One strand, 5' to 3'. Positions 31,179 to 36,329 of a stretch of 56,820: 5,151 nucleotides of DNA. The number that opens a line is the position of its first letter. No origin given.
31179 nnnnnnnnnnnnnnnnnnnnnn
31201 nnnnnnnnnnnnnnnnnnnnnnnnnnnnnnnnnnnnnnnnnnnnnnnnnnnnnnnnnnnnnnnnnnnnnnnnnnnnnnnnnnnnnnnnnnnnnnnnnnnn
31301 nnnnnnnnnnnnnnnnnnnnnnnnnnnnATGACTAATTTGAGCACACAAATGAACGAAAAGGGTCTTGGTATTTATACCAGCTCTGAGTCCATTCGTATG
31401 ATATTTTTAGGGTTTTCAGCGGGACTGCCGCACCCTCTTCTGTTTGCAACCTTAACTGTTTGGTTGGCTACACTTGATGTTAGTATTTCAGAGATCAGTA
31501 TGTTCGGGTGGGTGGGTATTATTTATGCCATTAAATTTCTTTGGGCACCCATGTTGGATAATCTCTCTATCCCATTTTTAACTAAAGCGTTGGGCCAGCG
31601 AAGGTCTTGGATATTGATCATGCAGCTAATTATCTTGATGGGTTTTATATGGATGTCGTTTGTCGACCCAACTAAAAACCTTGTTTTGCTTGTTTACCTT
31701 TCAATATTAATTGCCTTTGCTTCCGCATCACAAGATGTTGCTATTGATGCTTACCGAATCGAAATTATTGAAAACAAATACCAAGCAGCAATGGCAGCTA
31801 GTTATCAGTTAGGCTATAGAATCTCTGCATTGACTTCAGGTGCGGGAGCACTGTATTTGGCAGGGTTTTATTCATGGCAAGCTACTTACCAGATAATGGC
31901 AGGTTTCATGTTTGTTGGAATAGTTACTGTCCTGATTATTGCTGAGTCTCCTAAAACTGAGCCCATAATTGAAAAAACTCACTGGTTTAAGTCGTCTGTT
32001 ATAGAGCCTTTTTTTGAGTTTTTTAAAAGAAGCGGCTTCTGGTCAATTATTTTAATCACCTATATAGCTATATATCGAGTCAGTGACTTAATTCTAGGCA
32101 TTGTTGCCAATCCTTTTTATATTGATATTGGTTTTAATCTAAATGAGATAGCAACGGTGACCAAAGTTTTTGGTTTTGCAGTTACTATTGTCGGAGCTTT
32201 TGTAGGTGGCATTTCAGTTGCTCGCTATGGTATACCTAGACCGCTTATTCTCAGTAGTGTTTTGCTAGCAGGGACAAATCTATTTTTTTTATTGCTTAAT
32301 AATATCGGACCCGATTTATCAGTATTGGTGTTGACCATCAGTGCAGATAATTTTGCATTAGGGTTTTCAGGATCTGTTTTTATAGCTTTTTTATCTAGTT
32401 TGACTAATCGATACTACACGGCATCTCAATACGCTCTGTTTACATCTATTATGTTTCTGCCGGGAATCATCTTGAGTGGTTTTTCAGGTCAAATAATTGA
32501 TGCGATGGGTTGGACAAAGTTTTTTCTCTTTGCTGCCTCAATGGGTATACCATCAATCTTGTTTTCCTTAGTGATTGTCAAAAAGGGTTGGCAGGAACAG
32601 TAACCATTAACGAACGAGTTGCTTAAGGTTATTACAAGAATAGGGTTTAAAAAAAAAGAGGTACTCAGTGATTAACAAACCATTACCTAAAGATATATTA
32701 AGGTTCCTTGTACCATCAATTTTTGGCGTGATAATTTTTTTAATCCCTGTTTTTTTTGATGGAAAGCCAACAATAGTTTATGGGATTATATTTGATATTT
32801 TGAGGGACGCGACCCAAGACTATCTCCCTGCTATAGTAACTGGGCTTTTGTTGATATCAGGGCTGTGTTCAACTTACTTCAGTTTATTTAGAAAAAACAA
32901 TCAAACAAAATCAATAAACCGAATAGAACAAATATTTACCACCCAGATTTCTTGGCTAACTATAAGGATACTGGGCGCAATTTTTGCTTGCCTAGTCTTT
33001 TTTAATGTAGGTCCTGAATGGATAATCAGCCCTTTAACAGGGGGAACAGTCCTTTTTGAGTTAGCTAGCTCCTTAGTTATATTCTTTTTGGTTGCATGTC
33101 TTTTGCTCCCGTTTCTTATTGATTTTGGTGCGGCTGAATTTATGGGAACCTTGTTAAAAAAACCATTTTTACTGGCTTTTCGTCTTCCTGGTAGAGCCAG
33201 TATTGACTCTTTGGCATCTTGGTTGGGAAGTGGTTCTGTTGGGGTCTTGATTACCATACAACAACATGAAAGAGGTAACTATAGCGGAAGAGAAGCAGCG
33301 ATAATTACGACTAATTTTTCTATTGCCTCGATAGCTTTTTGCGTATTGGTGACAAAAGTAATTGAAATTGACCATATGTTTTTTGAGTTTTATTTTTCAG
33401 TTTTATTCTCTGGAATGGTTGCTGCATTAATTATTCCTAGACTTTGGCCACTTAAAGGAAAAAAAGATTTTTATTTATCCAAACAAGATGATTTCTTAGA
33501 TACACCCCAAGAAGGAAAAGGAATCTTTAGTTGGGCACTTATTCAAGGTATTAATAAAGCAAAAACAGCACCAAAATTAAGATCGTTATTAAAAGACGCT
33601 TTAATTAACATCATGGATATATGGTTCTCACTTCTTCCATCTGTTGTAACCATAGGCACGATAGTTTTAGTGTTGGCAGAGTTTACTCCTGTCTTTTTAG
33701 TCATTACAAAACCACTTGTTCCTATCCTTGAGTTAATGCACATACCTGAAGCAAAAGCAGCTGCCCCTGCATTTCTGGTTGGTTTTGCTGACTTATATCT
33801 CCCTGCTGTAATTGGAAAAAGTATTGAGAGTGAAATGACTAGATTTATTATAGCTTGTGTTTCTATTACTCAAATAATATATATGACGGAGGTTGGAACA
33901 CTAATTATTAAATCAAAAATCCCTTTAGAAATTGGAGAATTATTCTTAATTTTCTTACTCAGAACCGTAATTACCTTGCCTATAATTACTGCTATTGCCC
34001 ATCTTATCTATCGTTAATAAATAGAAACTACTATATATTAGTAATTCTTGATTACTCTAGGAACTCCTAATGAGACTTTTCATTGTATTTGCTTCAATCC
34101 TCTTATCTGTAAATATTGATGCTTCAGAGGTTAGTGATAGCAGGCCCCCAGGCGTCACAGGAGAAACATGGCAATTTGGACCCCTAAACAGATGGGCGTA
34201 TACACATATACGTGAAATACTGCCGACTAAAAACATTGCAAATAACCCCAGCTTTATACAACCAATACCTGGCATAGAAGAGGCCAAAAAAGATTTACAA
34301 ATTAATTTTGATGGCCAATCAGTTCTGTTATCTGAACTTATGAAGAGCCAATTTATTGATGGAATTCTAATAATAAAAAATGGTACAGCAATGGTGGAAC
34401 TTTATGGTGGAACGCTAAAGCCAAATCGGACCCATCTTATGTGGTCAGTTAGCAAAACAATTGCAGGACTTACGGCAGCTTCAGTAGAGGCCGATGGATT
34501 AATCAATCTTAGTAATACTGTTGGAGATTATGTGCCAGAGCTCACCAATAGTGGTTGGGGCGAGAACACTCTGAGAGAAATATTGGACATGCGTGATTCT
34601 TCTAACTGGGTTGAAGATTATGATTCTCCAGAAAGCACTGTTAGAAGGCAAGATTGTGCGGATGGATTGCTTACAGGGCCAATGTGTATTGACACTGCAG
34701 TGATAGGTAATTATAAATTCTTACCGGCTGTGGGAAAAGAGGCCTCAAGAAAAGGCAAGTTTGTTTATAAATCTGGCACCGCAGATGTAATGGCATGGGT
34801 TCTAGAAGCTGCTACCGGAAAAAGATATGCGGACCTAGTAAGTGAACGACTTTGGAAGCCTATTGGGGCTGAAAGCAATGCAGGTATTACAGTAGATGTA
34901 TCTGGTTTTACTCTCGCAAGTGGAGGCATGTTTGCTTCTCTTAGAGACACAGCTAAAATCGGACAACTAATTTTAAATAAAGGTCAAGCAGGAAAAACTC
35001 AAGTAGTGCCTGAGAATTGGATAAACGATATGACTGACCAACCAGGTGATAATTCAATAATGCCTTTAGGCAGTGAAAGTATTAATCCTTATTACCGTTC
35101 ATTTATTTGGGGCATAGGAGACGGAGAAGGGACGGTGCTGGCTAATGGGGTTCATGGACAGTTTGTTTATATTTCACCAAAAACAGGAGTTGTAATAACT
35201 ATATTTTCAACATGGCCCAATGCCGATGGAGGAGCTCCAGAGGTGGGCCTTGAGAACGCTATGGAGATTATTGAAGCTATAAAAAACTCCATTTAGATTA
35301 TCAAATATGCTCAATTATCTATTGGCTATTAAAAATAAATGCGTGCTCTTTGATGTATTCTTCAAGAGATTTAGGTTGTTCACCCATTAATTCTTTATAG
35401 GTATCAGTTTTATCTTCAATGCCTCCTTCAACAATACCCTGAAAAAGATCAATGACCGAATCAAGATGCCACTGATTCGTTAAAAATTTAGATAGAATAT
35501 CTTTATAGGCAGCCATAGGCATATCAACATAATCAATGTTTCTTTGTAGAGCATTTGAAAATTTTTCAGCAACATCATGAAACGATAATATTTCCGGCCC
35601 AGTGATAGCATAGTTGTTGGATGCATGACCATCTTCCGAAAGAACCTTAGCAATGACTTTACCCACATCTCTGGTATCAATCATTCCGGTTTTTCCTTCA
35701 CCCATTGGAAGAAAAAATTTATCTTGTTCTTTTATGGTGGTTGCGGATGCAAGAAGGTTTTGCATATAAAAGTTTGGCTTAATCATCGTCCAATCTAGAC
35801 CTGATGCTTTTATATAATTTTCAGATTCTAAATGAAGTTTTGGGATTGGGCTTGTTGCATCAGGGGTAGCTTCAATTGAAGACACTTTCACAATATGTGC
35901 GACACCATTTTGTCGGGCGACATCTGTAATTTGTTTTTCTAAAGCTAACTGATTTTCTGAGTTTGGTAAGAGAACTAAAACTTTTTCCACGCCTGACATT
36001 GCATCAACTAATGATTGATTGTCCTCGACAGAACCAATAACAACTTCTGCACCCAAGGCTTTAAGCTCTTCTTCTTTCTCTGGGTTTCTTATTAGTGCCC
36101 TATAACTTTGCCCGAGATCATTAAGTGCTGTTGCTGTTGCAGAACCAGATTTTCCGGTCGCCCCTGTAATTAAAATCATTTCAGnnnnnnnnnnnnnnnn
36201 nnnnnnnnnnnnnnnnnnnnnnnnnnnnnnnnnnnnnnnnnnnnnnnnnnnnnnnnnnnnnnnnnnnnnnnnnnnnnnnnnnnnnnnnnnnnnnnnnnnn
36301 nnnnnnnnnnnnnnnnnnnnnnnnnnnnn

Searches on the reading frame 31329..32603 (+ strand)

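Call 8: search_protein_families(library=pfam, proteins=[window:31329-32603:+], max_evalue=0.001)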
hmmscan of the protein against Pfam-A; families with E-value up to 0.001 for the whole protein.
window:31329-32603:+ (424 aa): 2 families
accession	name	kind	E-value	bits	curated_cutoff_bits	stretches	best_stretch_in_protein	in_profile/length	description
PF07690.21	MFS_1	-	6.9e-23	81.5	33.4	2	26-381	3-345/347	Major Facilitator Superfamily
PF13000.13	Acatn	-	8.7e-09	34.9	23.7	1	24-158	5-158/546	Acetyl-coenzyme A transporter 1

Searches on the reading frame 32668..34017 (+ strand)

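Call 8: search_protein_families(library=pfam, proteins=[window:32668-34017:+], max_evalue=0.001)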
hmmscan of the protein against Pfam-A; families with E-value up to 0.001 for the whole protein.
window:32668-34017:+ (449 aa): 1 family
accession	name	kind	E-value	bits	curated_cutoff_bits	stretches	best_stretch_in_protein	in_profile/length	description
PF07670.19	Gate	-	9.2e-09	36.1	29.6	1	135-231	3-100/104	Nucleoside recognition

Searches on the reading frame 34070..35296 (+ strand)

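Call 8: search_protein_families(library=pfam, proteins=[window:34070-35296:+], max_evalue=0.001)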
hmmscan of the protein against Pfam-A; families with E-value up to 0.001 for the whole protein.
window:34070-35296:+ (408 aa): 1 family
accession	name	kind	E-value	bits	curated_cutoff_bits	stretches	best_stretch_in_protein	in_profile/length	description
PF00144.29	Beta-lactamase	-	2.1e-24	86.8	27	1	96-385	14-313/329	Beta-lactamase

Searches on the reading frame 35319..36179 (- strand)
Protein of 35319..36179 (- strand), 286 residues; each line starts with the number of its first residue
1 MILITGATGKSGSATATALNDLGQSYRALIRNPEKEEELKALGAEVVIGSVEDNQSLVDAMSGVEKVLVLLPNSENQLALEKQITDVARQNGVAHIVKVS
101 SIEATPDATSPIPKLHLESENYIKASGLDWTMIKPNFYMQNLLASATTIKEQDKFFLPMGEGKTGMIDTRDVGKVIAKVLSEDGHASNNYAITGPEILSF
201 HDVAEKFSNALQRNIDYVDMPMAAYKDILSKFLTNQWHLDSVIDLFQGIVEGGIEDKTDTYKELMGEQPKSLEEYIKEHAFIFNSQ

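Call 8: search_protein_families(library=pfam, proteins=[window:35319-36179:-], max_evalue=0.001)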
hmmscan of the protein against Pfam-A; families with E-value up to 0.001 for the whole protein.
window:35319-36179:- (286 aa): 4 families
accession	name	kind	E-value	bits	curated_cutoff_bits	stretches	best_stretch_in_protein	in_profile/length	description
PF05368.20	NmrA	-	8.5e-35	121.2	27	1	2-276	5-298/298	NmrA-like family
PF13460.12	NAD_binding_10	-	1.8e-26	93.6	27.2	1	6-182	1-183/184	NAD(P)H-binding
PF01370.27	Epimerase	-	1.1e-06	28.7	20.9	1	2-113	1-126/240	NAD dependent epimerase/dehydratase family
PF02254.24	TrkA_N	-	0.00021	22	23.8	1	3-79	2-78/116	TrkA-N domain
